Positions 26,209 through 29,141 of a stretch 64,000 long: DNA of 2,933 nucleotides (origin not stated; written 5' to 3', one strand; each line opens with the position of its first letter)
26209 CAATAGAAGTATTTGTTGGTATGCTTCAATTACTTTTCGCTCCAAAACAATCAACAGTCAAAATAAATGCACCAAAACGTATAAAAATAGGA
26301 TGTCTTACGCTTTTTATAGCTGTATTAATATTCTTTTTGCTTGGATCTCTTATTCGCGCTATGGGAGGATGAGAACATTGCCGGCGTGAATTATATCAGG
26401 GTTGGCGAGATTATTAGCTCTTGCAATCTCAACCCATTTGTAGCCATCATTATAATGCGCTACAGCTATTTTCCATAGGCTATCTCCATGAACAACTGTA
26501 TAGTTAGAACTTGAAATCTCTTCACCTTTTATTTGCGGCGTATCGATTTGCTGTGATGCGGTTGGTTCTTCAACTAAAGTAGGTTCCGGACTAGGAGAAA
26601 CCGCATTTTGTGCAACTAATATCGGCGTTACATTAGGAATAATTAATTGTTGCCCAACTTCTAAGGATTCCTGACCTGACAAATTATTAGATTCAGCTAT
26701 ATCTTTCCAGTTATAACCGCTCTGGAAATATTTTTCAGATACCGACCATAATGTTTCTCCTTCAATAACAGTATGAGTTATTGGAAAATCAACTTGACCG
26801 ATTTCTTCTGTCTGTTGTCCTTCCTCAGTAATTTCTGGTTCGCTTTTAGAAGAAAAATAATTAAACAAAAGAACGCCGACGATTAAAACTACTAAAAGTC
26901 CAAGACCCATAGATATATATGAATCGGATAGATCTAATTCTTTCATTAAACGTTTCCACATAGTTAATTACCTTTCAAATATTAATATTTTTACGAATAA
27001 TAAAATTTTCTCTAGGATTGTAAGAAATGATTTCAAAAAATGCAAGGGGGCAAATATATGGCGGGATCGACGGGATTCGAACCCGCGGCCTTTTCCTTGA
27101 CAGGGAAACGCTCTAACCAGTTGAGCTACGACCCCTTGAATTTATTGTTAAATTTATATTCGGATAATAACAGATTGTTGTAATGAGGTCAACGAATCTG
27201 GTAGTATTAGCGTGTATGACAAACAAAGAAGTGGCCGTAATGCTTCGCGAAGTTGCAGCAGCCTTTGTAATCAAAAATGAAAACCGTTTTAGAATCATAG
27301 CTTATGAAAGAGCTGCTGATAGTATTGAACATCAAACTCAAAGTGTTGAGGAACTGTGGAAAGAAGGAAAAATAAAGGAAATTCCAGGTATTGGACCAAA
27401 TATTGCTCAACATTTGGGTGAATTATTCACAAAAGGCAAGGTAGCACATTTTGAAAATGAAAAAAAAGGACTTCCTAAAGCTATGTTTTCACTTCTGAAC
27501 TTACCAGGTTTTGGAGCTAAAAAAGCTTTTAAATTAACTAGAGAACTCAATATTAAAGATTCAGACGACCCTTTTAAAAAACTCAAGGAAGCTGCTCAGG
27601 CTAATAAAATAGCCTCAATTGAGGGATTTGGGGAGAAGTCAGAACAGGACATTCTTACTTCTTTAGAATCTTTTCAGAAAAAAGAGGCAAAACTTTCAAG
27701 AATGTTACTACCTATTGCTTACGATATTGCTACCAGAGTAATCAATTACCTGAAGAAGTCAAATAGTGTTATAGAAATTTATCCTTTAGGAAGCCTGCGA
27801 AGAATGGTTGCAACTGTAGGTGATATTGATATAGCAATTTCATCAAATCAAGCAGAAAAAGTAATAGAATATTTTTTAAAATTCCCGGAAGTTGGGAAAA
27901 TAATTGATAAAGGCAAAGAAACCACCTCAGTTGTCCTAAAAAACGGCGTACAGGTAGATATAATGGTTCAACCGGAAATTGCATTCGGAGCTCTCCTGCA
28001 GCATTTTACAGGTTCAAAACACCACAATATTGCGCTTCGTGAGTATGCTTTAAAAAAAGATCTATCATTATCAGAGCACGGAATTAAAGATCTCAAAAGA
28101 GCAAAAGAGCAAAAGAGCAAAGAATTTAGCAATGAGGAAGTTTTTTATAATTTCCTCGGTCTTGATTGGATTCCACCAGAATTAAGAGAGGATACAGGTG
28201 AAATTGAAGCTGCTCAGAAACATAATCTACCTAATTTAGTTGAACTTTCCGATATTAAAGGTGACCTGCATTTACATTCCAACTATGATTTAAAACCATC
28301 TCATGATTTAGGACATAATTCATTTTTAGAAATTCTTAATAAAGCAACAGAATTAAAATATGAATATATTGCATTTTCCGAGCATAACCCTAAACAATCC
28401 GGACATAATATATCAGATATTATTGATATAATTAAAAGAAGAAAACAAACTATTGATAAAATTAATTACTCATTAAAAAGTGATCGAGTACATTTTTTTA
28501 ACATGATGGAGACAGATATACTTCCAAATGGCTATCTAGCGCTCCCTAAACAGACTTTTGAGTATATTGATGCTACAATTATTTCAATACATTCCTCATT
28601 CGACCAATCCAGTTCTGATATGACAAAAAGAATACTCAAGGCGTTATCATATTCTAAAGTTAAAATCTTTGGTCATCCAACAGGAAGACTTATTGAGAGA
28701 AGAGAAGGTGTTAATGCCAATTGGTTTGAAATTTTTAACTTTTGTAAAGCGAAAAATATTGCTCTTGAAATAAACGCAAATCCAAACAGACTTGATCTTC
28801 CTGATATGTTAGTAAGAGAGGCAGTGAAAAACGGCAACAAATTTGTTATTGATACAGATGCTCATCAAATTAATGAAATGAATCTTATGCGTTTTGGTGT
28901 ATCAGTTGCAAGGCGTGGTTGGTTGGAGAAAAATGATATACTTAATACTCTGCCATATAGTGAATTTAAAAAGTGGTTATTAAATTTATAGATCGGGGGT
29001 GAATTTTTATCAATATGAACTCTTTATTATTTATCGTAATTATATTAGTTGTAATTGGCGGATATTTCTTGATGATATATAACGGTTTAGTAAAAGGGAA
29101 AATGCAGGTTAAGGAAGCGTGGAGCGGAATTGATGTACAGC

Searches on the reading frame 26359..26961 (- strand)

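Call 32: search_protein_families(library=pfam, proteins=[window:26359-26961:-], max_evalue=0.00001)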
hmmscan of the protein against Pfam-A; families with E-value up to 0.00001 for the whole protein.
window:26359-26961:- (200 aa): 2 families
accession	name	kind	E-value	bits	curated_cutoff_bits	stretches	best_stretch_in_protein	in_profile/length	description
PF01476.26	LysM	-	7.9e-27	93.4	20.9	2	63-109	1-43/43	LysM domain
PF23457.1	LysM2_NFP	-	8.4e-09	35.8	36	0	61-109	6-54/56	NFP LysM2 domain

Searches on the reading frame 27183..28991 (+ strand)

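Call 32: search_protein_families(library=pfam, proteins=[window:27183-28991:+], max_evalue=0.00001)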
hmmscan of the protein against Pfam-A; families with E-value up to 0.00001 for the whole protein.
window:27183-28991:+ (602 aa): 3 families
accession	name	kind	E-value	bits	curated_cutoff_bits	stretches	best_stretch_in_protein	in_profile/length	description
PF14791.11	DNA_pol_B_thumb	-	9.5e-21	73.9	25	1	272-336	2-63/63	DNA polymerase beta thumb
PF14716.13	HHH_8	-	3.8e-16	59.6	30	1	12-86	1-72/73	Helix-hairpin-helix domain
PF14520.12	HHH_5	-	6.6e-06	27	27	0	104-161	4-55/57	Helix-hairpin-helix domain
